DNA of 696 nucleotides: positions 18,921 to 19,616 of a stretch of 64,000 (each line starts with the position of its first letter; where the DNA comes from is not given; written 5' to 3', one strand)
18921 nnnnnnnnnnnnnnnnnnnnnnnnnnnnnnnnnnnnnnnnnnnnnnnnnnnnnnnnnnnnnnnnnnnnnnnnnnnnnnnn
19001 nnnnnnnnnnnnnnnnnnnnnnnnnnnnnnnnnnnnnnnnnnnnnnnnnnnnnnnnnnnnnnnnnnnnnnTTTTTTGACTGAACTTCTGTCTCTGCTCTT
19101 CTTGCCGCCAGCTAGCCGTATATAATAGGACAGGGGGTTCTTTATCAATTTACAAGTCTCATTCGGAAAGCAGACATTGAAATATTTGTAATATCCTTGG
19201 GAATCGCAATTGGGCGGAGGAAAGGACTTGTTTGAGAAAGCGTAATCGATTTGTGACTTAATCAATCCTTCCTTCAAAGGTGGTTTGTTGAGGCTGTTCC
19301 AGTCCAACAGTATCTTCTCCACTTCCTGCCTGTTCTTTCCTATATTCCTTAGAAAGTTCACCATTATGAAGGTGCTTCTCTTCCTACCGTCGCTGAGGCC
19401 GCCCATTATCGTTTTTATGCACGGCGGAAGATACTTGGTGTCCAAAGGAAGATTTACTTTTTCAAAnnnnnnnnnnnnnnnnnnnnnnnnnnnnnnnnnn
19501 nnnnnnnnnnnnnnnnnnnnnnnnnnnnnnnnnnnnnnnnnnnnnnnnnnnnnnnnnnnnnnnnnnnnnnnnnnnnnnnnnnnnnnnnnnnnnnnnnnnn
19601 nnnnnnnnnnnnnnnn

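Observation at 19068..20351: Primase catalytic subunit PriS fused to a PriL-CTD-like 4-Cys (Fe-S) domain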

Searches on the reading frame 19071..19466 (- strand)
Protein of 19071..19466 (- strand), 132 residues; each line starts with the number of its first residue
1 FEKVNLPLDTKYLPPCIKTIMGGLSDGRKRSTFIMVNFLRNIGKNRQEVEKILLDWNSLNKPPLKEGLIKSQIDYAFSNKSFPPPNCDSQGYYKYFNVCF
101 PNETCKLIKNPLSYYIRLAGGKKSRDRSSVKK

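Call 42: predict_structure(alignment_id=A2)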
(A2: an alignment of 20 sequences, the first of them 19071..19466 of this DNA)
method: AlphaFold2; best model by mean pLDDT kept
length: 132 residues; sequences in the alignment: 20
mean_pLDDT: 85.1   pTM: 0.78
mean pLDDT of the five models: 85.1, 83.2, 74.3, 74.1, 70.5
residues with pLDDT >= 90: 62; 70-90: 56; 50-70: 12; < 50: 2
segments of 3 or more residues with pLDDT < 50: none
pLDDT, mean of each block of 10 residues (from residue 1): 81 92 91 93 93 96 94 89 79 83 85 87 53 42
secondary structure, 60 per line:
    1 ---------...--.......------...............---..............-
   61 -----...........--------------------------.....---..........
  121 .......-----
elements in order: H15-21 H28-42 H46-59 H66-76 H103-107 H111-127

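Call 44: fold_search(model_id=the predicted structure, library=pdb)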
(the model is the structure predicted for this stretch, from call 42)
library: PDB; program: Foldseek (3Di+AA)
matches with E <= 10: 47; with E <= 0.001: 0
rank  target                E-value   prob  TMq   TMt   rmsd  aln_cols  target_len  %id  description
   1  4wyh                  1.6e-01  0.85  0.39  0.49   9.3       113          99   18  Crystal structure of PriX from the hyperthermophilic archaeon Sulfolobus solfataricus (released 2015-06-24)
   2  5of3_F                2.0e-01  0.87  0.43  0.54   7.4       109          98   23  Crystal structure of the heterotrimeric PriSLX primase from S. solfataricus. (released 2017-11-29)
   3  5of3_C                3.0e-01  0.77  0.44  0.52   7.9       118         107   21  Crystal structure of the heterotrimeric PriSLX primase from S. solfataricus. (released 2017-11-29)
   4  6di6                  7.4e-01  0.38  0.45  0.34   7.2       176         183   13  Crystal structure of eukaryotic DNA primase large subunit iron-sulfur cluster domain (released 2018-12-12)
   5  6di2                  9.3e-01  0.33  0.45  0.34   7.2       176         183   13  Crystal structure of eukaryotic DNA primase large subunit iron-sulfur cluster domain Y397L mutant (released 2018-12-12)
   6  6du0                  1.5e+00  0.35  0.40  0.31   4.8       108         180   19  Crystal structure of eukaryotic DNA primase large subunit iron-sulfur cluster domain Y395L mutant (released 2018-12-12)
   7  9qbd_A                2.6e+00  0.20  0.27  0.32   3.8        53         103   23  Crystal structure of Brachyspira hampsonii PadR with Leu88 replaced by 3-aminotyrosine (released 2026-03-11)
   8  3q36_B                2.6e+00  0.15  0.35  0.28   5.5       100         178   20  Crystal structure of the 4Fe-4S cluster domain of human DNA primase large subunit (released 2011-04-13)
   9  4u7b_A                2.7e+00  0.09  0.29  0.13  16.8       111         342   11  Crystal structure of a pre-cleavage Mos1 transpososome (released 2015-02-11)
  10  2w2h_B                2.9e+00  0.06  0.24  0.15  14.6       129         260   15  Structural basis of transcription activation by the Cyclin T1-Tat-TAR RNA complex from EIAV (released 2008-12-09)
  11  4z21                  3.0e+00  0.30  0.30  0.21   2.7        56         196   18  Crystal structure of ARNO Sec7 (released 2016-05-04)
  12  6eyf                  3.2e+00  0.02  0.13  0.06  12.7        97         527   14  Butyrylcolinesterase expressed in CHO cells co-crystallised with a rivastigmine analogue (released 2018-11-21)
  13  9qbc                  3.6e+00  0.11  0.27  0.32  11.1        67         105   21  Crystal structure of Brachyspira hampsonii PadR (released 2026-03-11)
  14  8g99_C                3.6e+00  0.08  0.36  0.16   8.7       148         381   15  Partial auto-inhibitory complex of Xenopus laevis DNA polymerase alpha-primase (released 2023-04-12)
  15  2gz4_B                3.6e+00  0.03  0.20  0.15  16.4       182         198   13  1.5 A Crystal Structure of a Protein of Unknown Function ATU1052 from Agrobacterium tumefaciens (released 2006-06-20)
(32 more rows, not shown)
